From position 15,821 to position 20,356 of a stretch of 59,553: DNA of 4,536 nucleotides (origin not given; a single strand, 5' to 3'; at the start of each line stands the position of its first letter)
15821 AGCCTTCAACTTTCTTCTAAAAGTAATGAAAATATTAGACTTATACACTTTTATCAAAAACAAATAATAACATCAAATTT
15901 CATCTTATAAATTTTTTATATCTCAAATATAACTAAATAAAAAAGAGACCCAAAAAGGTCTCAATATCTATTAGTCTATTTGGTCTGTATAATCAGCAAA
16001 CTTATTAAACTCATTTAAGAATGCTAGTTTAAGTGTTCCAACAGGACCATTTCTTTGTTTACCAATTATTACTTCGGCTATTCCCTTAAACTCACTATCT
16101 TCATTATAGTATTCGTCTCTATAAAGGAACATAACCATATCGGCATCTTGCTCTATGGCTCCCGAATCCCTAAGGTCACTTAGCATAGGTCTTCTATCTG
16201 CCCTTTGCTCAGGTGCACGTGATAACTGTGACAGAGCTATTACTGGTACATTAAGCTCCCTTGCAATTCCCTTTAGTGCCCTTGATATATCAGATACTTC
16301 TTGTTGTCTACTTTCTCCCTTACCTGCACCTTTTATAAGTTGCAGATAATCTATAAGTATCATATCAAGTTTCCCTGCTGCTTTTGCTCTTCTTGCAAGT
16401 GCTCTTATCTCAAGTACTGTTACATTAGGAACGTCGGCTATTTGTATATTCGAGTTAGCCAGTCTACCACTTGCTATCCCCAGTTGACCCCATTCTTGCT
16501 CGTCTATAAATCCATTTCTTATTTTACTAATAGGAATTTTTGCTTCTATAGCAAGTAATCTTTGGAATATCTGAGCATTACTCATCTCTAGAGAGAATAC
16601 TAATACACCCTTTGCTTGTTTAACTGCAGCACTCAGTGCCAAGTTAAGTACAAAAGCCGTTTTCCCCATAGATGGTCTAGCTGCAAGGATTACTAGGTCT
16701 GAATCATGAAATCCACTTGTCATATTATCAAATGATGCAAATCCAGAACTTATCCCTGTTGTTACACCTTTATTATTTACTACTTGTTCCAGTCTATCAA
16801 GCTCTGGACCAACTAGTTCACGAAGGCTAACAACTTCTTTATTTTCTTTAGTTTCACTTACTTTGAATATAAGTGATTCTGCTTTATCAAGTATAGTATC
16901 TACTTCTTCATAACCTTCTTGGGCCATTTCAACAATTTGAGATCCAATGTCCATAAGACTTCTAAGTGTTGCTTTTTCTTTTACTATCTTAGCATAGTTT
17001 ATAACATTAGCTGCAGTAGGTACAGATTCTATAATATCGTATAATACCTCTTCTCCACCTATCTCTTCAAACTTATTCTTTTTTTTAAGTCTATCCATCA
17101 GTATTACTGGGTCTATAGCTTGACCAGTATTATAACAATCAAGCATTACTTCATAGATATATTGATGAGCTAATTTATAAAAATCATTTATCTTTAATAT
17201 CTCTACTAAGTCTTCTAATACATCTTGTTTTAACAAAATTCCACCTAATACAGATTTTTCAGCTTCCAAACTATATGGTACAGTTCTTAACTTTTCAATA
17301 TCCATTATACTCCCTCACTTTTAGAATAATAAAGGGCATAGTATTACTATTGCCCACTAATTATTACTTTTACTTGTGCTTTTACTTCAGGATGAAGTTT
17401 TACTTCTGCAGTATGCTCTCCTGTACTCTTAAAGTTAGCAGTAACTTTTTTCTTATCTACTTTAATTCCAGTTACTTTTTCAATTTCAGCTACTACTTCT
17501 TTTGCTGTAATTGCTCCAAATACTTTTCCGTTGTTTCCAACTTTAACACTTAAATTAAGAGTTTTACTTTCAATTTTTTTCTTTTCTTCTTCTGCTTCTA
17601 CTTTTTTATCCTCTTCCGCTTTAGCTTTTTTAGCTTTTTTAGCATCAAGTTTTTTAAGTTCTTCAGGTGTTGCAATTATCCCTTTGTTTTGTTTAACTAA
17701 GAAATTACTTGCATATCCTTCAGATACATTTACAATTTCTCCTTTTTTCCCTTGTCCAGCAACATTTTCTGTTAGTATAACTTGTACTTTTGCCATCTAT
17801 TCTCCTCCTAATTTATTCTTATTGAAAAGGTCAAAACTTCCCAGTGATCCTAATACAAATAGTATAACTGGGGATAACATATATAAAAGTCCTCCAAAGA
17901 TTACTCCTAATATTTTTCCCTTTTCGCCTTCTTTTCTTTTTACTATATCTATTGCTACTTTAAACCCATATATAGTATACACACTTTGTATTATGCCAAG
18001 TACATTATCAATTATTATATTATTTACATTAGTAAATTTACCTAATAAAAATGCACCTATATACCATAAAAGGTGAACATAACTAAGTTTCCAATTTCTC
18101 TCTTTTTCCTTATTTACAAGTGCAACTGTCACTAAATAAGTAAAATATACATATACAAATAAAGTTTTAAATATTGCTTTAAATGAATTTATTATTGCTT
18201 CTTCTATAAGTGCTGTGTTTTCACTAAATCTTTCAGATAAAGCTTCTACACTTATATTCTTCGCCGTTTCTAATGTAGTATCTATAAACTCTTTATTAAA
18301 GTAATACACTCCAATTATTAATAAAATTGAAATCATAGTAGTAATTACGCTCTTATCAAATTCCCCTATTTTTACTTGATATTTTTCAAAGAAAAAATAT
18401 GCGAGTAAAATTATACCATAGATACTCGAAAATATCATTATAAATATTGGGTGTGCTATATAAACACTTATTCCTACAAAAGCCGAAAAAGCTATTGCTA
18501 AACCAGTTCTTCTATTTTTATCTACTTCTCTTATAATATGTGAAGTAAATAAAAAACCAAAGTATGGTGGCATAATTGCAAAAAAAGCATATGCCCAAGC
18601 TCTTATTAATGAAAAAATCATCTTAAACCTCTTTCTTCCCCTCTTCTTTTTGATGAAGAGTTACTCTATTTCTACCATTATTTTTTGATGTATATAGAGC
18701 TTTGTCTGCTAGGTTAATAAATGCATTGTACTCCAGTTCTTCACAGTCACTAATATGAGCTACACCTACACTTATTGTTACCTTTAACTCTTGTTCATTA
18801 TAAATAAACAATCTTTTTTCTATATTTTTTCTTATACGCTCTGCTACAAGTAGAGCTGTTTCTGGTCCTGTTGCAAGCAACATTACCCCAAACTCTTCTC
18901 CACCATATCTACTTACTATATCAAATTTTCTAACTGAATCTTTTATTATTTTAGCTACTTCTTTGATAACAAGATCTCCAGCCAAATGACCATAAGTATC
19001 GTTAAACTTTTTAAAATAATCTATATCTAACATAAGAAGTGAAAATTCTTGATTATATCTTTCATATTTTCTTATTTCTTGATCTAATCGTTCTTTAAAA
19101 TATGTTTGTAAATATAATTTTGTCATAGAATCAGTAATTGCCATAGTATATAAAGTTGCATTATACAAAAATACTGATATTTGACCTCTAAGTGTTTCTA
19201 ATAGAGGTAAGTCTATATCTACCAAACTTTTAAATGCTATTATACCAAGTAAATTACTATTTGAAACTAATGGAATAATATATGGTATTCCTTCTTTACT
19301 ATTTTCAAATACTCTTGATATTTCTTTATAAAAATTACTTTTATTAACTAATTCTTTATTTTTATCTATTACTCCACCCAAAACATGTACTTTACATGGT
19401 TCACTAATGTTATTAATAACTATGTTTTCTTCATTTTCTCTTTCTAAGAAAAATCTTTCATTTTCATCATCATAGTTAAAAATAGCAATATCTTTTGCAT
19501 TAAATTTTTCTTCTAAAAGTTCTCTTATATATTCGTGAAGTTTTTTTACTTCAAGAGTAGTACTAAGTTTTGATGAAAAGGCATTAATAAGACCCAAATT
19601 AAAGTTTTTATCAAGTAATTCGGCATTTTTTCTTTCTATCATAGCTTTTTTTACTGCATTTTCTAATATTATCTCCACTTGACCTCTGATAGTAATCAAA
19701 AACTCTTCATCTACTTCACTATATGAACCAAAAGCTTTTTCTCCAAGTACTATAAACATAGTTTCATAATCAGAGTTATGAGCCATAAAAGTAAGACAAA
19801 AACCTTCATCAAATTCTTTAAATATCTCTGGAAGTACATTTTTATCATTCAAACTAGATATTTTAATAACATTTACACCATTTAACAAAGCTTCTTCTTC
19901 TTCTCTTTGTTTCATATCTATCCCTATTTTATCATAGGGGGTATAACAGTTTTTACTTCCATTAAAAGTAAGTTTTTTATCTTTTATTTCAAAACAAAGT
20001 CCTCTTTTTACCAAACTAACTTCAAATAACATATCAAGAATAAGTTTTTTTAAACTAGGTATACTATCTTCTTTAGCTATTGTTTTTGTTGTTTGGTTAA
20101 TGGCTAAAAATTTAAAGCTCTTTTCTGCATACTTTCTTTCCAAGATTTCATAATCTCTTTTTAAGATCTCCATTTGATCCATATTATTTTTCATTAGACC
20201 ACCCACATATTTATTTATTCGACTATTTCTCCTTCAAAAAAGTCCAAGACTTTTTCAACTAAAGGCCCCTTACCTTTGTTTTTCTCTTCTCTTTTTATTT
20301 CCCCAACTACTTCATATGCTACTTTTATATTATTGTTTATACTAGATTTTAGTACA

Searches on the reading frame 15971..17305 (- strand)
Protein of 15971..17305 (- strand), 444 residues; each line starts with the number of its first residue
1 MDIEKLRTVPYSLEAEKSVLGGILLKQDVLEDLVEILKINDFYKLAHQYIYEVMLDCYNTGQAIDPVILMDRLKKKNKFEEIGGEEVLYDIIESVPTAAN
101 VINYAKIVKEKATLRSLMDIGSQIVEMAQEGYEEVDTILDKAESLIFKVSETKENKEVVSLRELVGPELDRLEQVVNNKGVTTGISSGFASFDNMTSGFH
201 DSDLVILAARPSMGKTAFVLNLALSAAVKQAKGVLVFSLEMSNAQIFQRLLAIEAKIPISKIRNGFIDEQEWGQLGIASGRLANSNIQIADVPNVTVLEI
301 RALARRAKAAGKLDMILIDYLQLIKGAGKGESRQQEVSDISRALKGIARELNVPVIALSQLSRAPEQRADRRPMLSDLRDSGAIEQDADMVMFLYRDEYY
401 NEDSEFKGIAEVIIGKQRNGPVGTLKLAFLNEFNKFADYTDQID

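Call 38: search_protein_families(library=pfam, proteins=[window:15971-17305:-], max_evalue=0.00001)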
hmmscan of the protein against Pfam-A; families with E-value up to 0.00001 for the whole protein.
window:15971-17305:- (444 aa): 3 families
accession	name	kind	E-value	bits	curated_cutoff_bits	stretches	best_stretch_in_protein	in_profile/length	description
PF03796.21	DnaB_C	-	1.7e-106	355.7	27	1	184-438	1-255/255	DnaB-like helicase C terminal domain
PF00772.26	DnaB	-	7.6e-34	116.3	23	1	10-110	3-103/103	DnaB-like helicase N terminal domain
PF13481.12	AAA_25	-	5.1e-12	46.3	27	1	202-362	33-191/195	AAA domain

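Call 64: find_homologous_proteins(query=window:15971-17305:-, max_evalue=1e-50)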
Query window:15971-17305:- (444 aa): 8000 proteins with E <= 1e-50 among 8000 candidates; the best 120 are listed.
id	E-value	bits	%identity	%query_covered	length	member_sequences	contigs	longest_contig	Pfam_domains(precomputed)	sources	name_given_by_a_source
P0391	3.7e-279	943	100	100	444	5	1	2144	PF03796.22,PF00772.27,PF13481.13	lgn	-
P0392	9.7e-266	899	94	100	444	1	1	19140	PF03796.22,PF00772.27,PF13481.13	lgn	-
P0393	7.9e-254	860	90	100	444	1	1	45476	PF03796.22,PF00772.27,PF13481.13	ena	-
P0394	1.1e-253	859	90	100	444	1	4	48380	PF03796.22,PF00772.27,PF13481.13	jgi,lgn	jgi:replicative DNA helicase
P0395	4.2e-253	857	89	100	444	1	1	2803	PF03796.22,PF00772.27,PF13481.13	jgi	jgi:replicative DNA helicase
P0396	1.3e-251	853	89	100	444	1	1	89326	PF03796.22,PF00772.27,PF13481.13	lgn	-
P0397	1.3e-245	833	84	100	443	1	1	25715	PF03796.22,PF00772.27,PF13481.13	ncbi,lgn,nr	ncbi:MAG: replicative DNA helicase [Fusobacteriaceae bacterium]|nr:replicative DNA helicase [Fusobac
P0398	3.4e-245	831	84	100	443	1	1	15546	PF03796.22,PF00772.27,PF13481.13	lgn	-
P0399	1.2e-244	830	84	100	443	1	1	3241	PF03796.22,PF00772.27,PF13481.13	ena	-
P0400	4.9e-244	828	85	100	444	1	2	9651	PF03796.22,PF00772.27,PF13481.13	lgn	-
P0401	1.2e-243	826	84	100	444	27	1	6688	PF03796.22,PF00772.27,PF13481.13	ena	-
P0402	5.3e-243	824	84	100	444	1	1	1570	PF03796.22,PF00772.27,PF13481.13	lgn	-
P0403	1.0e-242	823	85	100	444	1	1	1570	PF03796.22,PF00772.27,PF13481.13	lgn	-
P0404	2.8e-242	822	84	99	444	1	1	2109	PF03796.22,PF00772.27,PF13481.13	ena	-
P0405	4.3e-242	821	84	99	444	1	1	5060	PF03796.22,PF00772.27,PF13481.13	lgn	-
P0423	8.4e-215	731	74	100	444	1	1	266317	PF03796.22,PF00772.27,PF13481.13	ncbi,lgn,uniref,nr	ncbi:replicative DNA helicase [Hypnocyclicus thermotrophus]|uniref:Replicative DNA helicase n=1 Tax=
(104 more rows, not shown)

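Call 65: find_encoding_contigs(protein=P0396, flank=10000, max_places=1)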
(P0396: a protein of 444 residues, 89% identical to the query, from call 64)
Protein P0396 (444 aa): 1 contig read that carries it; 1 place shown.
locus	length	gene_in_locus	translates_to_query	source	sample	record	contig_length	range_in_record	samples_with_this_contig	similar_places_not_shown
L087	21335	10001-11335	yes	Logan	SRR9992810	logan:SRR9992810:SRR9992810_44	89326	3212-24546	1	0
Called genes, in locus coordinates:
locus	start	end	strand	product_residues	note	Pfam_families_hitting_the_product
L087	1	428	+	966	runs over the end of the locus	PF09976:TPR_21 (faint), PF13174:TPR_6 (faint), PF13424:TPR_12 (faint), PF13428:TPR_14 (faint), PF13432:TPR_16 (faint), PF13525:YfiO (faint), PF14559:TPR_19 (faint), PF00515:TPR_1 (faint), +6 more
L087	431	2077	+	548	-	-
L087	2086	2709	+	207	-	PF01618:MotA_ExbB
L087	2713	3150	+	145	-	PF02472:ExbD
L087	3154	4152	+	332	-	PF03544:TonB_C (weak)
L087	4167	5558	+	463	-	PF00158:Sigma54_activat, PF14532:Sigma54_activ_2, PF25601:AAA_lid_14, PF02954:HTH_8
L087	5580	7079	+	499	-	PF13177:DNA_pol3_delta2, PF00004:AAA, PF07728:AAA_5 (weak), PF13173:AAA_14 (weak), PF13401:AAA_22 (weak), PF22608:DNAX_ATPase_lid (weak), PF12169:DNA_pol3_gamma3 (weak), PF20964:DnaX_C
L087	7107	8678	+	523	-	PF00990:GGDEF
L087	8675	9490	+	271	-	-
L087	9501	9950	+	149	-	PF01281:Ribosomal_L9_N, PF03948:Ribosomal_L9_C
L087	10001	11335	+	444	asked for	PF00772:DnaB, PF03796:DnaB_C, PF13481:AAA_25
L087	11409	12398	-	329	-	-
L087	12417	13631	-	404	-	PF11873:Mltc_N (weak), PF01464:SLT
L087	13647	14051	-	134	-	-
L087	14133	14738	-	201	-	PF02169:LPP20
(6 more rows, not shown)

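Call 66: find_encoding_contigs(protein=P0397, flank=10000, max_places=1)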
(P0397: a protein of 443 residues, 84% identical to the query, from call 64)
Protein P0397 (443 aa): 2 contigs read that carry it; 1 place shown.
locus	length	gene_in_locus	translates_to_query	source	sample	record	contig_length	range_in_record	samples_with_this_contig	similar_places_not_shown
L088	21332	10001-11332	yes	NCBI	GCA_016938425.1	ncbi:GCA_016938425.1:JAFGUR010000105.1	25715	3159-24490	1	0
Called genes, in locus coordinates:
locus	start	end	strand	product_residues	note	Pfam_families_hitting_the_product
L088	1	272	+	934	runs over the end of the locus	PF09976:TPR_21 (faint), PF13174:TPR_6 (faint), PF13432:TPR_16 (faint), PF07719:TPR_2 (faint), PF13374:TPR_10 (faint), PF13424:TPR_12 (faint), PF13428:TPR_14 (faint), PF14559:TPR_19 (faint), +3 more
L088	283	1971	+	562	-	-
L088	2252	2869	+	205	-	PF01618:MotA_ExbB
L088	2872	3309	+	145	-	PF02472:ExbD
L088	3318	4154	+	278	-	PF03544:TonB_C (faint)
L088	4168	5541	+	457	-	PF00072:Response_reg (weak), PF00158:Sigma54_activat, PF14532:Sigma54_activ_2, PF25601:AAA_lid_14, PF02954:HTH_8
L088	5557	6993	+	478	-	PF05496:RuvB_N (faint), PF13177:DNA_pol3_delta2, PF00004:AAA, PF07728:AAA_5 (faint), PF13173:AAA_14 (weak), PF13401:AAA_22 (weak), PF22608:DNAX_ATPase_lid (faint), PF20964:DnaX_C (weak)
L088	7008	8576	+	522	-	PF00990:GGDEF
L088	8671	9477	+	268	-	-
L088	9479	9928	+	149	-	PF01281:Ribosomal_L9_N, PF03948:Ribosomal_L9_C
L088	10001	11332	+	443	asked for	PF00772:DnaB, PF03796:DnaB_C, PF13481:AAA_25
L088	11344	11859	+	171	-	PF00881:Nitroreductase, PF14512:TM1586_NiRdase (weak), PF00881:Nitroreductase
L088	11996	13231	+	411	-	-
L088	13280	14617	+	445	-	PF07661:MORN_2 (faint)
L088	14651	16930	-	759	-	PF08267:Meth_synt_1, PF01717:Meth_synt_2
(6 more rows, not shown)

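Call 67: find_encoding_contigs(protein=P0423, flank=10000, max_places=1)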
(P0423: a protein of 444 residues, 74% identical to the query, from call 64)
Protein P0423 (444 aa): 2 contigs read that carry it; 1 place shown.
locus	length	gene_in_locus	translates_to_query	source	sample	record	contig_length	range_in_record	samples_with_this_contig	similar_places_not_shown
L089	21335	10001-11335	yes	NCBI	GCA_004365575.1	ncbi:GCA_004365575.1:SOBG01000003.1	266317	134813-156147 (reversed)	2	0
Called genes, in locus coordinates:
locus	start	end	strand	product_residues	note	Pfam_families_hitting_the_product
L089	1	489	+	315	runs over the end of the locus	PF03544:TonB_C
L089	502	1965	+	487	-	PF03215:Rad17 (weak), PF05496:RuvB_N (faint), PF13177:DNA_pol3_delta2, PF00004:AAA, PF07728:AAA_5 (weak), PF13173:AAA_14 (weak), PF13401:AAA_22 (weak), PF22608:DNAX_ATPase_lid (weak), +1 more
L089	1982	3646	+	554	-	PF13646:HEAT_2 (weak)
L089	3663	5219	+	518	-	PF00990:GGDEF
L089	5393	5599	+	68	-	PF11127:YgaP-like_TM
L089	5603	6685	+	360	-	-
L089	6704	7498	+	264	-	-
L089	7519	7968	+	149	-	PF01281:Ribosomal_L9_N, PF03948:Ribosomal_L9_C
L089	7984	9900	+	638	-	PF01078:Mg_chelatase, PF05496:RuvB_N (weak), PF13191:AAA_16 (weak), PF00158:Sigma54_activat, PF00004:AAA, PF07728:AAA_5, PF05362:Lon_C, PF13541:ChlI, +1 more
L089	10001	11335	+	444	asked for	PF00772:DnaB, PF13481:AAA_25, PF03796:DnaB_C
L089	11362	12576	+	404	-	PF01136:Peptidase_U32, PF16325:Peptidase_U32_C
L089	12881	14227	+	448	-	PF01235:Na_Ala_symp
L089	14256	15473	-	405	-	PF00990:GGDEF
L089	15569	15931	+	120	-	-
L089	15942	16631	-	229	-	PF03009:GDPD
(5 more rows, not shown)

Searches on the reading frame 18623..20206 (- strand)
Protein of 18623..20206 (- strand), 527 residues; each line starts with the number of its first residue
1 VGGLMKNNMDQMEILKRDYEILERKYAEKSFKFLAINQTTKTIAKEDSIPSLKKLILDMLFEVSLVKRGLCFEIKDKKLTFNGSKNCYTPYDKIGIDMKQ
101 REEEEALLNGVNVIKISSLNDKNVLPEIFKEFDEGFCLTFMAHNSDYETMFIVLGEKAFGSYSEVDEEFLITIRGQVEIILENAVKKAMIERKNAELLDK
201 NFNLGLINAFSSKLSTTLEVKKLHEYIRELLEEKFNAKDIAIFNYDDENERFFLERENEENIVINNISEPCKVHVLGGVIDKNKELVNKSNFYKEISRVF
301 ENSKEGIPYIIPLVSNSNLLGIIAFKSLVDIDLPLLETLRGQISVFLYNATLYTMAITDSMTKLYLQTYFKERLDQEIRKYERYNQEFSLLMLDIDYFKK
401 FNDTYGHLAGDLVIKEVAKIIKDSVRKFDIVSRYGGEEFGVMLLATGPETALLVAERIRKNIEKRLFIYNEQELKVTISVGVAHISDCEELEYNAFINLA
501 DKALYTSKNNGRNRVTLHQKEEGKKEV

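Call 38: search_protein_families(library=pfam, proteins=[window:18623-20206:-], max_evalue=0.00001)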
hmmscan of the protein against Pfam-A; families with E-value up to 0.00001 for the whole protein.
window:18623-20206:- (527 aa): 1 family
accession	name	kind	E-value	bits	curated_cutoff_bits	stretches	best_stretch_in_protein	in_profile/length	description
PF00990.26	GGDEF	-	1.9e-46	158.2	23.8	1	356-514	1-161/161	Diguanylate cyclase, GGDEF domain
